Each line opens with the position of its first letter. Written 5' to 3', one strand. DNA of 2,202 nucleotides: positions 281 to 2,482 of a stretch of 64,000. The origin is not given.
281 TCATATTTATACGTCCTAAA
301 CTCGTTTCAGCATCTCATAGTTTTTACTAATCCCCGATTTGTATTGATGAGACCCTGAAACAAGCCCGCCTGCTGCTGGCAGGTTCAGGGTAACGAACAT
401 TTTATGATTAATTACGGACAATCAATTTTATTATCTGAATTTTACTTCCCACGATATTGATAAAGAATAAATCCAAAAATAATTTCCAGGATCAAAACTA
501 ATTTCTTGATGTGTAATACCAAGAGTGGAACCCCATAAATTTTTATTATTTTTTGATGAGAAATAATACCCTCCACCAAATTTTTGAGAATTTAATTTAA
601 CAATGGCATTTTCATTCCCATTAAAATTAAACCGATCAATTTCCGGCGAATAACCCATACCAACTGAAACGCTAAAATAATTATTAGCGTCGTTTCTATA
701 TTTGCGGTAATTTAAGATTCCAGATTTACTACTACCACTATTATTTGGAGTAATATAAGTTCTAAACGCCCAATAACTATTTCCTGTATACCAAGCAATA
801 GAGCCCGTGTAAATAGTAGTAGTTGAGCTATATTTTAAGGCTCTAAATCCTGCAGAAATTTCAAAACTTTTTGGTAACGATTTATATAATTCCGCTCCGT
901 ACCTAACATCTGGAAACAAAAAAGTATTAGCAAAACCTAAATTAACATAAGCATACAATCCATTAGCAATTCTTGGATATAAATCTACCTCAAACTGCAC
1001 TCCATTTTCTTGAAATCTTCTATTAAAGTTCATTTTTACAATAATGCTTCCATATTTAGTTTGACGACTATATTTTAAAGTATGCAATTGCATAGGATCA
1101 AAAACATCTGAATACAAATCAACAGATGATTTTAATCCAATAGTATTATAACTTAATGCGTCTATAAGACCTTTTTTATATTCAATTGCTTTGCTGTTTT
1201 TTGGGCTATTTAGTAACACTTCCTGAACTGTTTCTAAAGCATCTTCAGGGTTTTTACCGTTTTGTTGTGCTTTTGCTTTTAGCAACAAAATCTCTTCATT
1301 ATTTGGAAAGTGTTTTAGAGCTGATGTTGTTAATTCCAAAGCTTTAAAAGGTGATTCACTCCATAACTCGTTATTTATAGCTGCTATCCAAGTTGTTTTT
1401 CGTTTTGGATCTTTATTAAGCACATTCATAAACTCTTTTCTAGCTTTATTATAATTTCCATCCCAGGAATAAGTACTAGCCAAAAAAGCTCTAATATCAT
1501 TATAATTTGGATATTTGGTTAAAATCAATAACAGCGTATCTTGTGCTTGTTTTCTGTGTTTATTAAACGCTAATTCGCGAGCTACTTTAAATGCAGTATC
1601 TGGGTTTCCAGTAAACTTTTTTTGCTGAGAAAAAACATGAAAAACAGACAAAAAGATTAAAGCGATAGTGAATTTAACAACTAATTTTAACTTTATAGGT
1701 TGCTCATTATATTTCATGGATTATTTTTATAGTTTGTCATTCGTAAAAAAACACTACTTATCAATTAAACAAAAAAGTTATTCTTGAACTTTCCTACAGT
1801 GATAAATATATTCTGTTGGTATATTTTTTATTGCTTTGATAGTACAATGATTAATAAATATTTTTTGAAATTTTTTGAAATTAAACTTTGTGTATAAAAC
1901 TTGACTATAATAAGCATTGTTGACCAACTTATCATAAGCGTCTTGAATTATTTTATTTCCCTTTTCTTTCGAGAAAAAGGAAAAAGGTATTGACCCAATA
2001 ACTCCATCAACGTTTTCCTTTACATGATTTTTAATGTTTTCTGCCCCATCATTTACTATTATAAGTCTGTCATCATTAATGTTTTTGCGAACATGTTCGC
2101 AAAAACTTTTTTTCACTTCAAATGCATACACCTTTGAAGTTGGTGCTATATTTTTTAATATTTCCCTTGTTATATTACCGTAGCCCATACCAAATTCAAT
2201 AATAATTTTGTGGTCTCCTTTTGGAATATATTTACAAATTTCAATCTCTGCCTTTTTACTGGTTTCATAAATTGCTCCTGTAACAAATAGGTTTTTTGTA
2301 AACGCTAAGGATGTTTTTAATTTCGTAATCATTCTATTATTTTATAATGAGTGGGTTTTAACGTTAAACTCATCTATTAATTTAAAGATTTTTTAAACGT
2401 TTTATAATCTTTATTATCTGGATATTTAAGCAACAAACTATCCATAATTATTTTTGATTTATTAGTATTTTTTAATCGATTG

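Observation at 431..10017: Seven-gene phosphorelay-controlled, envelope-spanning polysaccharide synthesis/decoration/export system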

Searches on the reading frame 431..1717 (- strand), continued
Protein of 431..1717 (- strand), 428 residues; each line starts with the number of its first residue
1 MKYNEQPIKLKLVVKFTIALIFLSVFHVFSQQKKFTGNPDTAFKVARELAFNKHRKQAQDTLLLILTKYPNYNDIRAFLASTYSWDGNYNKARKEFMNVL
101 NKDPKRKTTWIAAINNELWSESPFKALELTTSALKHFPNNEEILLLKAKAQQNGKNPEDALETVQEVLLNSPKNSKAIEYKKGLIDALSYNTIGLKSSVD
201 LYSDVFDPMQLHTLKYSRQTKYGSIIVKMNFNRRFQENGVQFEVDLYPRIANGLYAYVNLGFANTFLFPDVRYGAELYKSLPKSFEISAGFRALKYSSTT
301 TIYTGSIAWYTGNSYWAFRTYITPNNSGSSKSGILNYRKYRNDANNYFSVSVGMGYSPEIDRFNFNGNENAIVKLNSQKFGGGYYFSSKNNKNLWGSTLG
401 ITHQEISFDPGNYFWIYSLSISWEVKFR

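Call 40: fold_search(model_id=the predicted structure, library=pdb)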
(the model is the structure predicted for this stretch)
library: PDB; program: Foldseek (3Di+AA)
matches with E <= 10: 1620; with E <= 0.001: 406
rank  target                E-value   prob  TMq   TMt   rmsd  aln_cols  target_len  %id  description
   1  9b8a                  8.8e-10  1.00  0.37  0.31  11.2       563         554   10  Cryo-EM structure of E. coli cellulose synthase subunit C (released 2025-02-19)
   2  9b8h_A                8.2e-09  1.00  0.36  0.29  13.2       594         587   10  Cryo-EM structure of E. coli cellulose synthase subunit C with cellotetraose (released 2025-02-19)
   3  2fgq                  3.4e-07  1.00  0.31  0.38   8.7       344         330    7  High resolution X-ray structure of Omp32 in complex with malate (released 2006-01-31)
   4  4v3g_A                5.5e-07  1.00  0.32  0.39   8.1       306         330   11  Crystal structure of CymA from Klebsiella oxytoca (released 2015-06-03)
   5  9gzg_A                7.1e-07  1.00  0.32  0.82   2.5       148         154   17  Crystal structure of CTPR4E4 mutant (released 2025-10-15)
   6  2iwv_A                7.9e-07  1.00  0.40  0.58   6.5       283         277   10  Structure of the monomeric outer membrane porin OmpG in the open and closed conformation (released 2006-08-14)
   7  4v3h_B                9.7e-07  1.00  0.34  0.44   8.1       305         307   10  Crystal structure of CymA from Klebsiella oxytoca (released 2015-06-03)
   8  9qhc_B                1.1e-06  1.00  0.33  0.50   2.2       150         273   17  Crystal structure of 8-repeat CTPR protein with eliminated coordination sites (released 2025-10-22)
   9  8chy                  1.1e-06  1.00  0.30  0.46   3.6       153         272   20  Crystal structure of an 8-repeat consensus TPR superhelix with Zinc. (released 2024-02-21)
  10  9h80_M                1.3e-06  1.00  0.39  0.41  11.8       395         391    9  Structure of the outer membrane exopolysaccharide transporter PelBC (released 2025-06-11)
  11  9qhb                  1.4e-06  1.00  0.30  0.46   3.2       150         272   20  Crystal structure of 16-repeat CTPR protein with eliminated coordination sites (released 2025-10-22)
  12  2y0k                  1.4e-06  1.00  0.32  0.37   9.6       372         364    9  Crystal Structure of Pseudomonas Aeruginosa OpdO (released 2011-12-21)
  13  1w3b_A                1.7e-06  1.00  0.30  0.33   3.7       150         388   18  The superhelical TPR domain of O-linked GlcNAc transferase reveals structural similarities to importin alpha. (released 2004-09-09)
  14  5lfm_B                1.8e-06  1.00  0.32  0.72   3.1       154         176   16  MamA RS-1 ArsTM double mutant (released 2017-08-02)
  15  5lfm_F                1.8e-06  1.00  0.32  0.71   3.1       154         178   16  MamA RS-1 ArsTM double mutant (released 2017-08-02)
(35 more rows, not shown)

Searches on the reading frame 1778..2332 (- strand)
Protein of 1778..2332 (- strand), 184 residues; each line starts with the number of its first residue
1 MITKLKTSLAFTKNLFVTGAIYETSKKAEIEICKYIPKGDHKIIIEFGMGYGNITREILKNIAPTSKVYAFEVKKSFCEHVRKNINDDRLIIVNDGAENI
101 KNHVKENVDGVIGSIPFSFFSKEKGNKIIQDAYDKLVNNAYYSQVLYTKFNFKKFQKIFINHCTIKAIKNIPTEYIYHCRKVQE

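Call 3: search_protein_families(library=pfam, proteins=[window:1778-2332:-], max_evalue=0.01)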
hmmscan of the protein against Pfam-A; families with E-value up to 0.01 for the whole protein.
window:1778-2332:- (184 aa): 5 families
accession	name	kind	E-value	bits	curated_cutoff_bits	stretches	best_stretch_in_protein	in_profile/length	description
PF13649.12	Methyltransf_25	-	9.4e-06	26.7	27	1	44-136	1-93/97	Methyltransferase domain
PF00398.26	RrnaAD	-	0.0002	21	24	1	26-94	24-82/263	Ribosomal RNA adenine dimethylase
PF05175.20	MTS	-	0.00034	20.7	23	1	35-164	26-158/170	Methyltransferase small domain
PF08704.16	GCD14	-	0.0015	18.7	26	1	43-90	43-90/247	tRNA methyltransferase complex GCD14 subunit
PF05891.18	Methyltransf_PK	-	0.0036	17.3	27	0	36-94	51-107/218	AdoMet dependent proline di-methyltransferase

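Call 5: search_protein_families(library=ncbifam, proteins=[window:1778-2332:-], max_evalue=0.001)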
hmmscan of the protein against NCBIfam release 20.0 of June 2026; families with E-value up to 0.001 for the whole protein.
window:1778-2332:- (184 aa): 9 families
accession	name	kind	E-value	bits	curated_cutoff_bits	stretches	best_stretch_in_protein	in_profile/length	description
NF041658.1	ornithlipidmtase_OlsG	equivalog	1.2e-12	48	350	1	36-183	36-189/191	ornithine lipid N-methyltransferase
NF045881.1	PLipidMtase_Agro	equivalog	2.1e-09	37.1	250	1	14-178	26-193/197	phospholipid N-methyltransferase PmtA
TIGR00755.1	ksgA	equivalog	4.9e-08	32.6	171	1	31-119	20-106/256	16S rRNA (adenine(1518)-N(6)/adenine(1519)-N(6))-dimethyltransferase RsmA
NF000499.2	Erm23S_rRNA_broad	equivalog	1.5e-07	31.1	212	1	25-119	8-98/244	23S ribosomal RNA methyltransferase Erm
NF053511.1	tRNA_U34_MnmM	equivalog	1.7e-07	31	135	1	40-112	17-93/183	tRNA 5-(aminomethyl)-2-thiouridylate-methyltransferase MnmM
TIGR02469.1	CbiT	equivalog_domain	5.8e-05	23.3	78.3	1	38-112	18-93/124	precorrin-6Y C5,15-methyltransferase (decarboxylating) subunit CbiT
NF000337.1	erm_SHROVE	exception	7.8e-05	22.1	320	1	32-119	20-103/248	ErmE/ErmH/ErmO/ErmR family 23S rRNA (adenine(2058)-N(6))-methyltransferase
NF012222.1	erm_A_23S_MT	exception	0.00018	21.1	475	1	22-178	12-165/243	23S rRNA (adenine(2058)-N(6))-methyltransferase Erm(A)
NF001556.0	PRK00377.1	equivalog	0.00033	20.5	238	1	42-111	42-115/198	cobalt-precorrin-6Y C(15)-methyltransferase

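Call 20: search_solved_structures(query=window:1778-2332:-, max_evalue=1, show_alignments=1)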
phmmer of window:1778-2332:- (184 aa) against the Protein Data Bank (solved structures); distinct sequences matched with E-value up to 1: 22.
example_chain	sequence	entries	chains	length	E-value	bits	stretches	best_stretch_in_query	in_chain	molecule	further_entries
3r9x_B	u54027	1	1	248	5.4e-06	29.9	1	40-121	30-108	Ribosomal RNA small subunit methyltransferase A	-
3ftc_A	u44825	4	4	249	5.6e-06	29.8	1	40-121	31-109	Dimethyladenosine transferase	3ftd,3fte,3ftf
8h1a_A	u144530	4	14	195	6.9e-06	29.5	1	42-135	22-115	rRNA methylase YtqB | 16S rRNA (Cytosine(1402)-N(4))-methyltransferase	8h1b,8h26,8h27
3lga_A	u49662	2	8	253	0.0017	21.8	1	38-166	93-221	SAM-dependent methyltransferase | SAM-dependent methyltransferase, putative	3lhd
3mb5_A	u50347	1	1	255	0.0017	21.7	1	38-166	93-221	SAM-dependent methyltransferase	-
6g6o_A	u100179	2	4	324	0.004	20.5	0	7-27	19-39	Ika8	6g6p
3mti_A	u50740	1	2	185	0.014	18.7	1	40-116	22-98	rRNA methylase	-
3fyc_A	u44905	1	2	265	0.021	18.2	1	42-140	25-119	Probable dimethyladenosine transferase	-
1i9g_A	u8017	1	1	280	0.022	18.1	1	44-86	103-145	HYPOTHETICAL PROTEIN RV2118C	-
3fyd_A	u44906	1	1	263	0.026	17.8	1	42-137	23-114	Probable dimethyladenosine transferase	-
3grr_A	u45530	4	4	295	0.032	17.6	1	42-137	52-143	Dimethyladenosine transferase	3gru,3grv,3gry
8x4g_A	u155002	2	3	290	0.12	15.7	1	39-121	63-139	Probable ribosomal RNA small subunit methyltransferase A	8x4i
3eey_A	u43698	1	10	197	0.13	15.6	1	34-113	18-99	Putative rRNA methylase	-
8x3w_A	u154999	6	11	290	0.16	15.3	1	39-121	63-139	Probable ribosomal RNA small subunit methyltransferase A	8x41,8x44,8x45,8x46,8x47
8x4o_A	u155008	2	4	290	0.17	15.2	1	39-119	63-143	Probable ribosomal RNA small subunit methyltransferase A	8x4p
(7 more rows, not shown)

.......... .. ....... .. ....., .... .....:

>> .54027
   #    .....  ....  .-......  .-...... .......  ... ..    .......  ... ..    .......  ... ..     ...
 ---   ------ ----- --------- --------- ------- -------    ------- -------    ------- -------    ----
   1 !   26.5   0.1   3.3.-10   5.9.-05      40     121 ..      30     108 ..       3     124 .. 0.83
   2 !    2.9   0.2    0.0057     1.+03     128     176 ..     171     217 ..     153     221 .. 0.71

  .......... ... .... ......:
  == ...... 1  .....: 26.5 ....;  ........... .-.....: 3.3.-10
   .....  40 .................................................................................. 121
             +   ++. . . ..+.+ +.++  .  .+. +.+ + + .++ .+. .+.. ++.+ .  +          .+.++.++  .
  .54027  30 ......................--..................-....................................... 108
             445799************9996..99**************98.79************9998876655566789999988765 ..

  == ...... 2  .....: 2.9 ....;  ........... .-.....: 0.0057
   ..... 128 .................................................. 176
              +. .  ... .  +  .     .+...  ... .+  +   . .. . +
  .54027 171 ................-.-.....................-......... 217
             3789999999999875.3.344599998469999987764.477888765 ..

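Call 76: list_cluster_members(proteins=[window:1778-2332:-, window:2377-4791:-, window:7364-7732:-])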
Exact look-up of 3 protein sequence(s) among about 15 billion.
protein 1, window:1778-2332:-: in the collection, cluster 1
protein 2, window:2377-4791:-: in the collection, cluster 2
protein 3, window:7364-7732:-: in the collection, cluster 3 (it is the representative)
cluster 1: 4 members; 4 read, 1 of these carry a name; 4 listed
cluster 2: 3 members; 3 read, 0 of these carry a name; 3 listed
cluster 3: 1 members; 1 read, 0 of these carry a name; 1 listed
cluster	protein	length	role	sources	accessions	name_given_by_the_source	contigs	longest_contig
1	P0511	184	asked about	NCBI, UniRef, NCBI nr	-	-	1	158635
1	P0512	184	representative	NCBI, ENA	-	-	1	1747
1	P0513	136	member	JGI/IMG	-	phospholipid N-methyltransferase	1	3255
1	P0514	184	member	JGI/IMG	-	-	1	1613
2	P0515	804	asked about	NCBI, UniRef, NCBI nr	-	-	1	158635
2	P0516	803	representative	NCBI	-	-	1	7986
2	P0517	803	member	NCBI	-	-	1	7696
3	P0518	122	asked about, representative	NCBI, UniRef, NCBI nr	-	-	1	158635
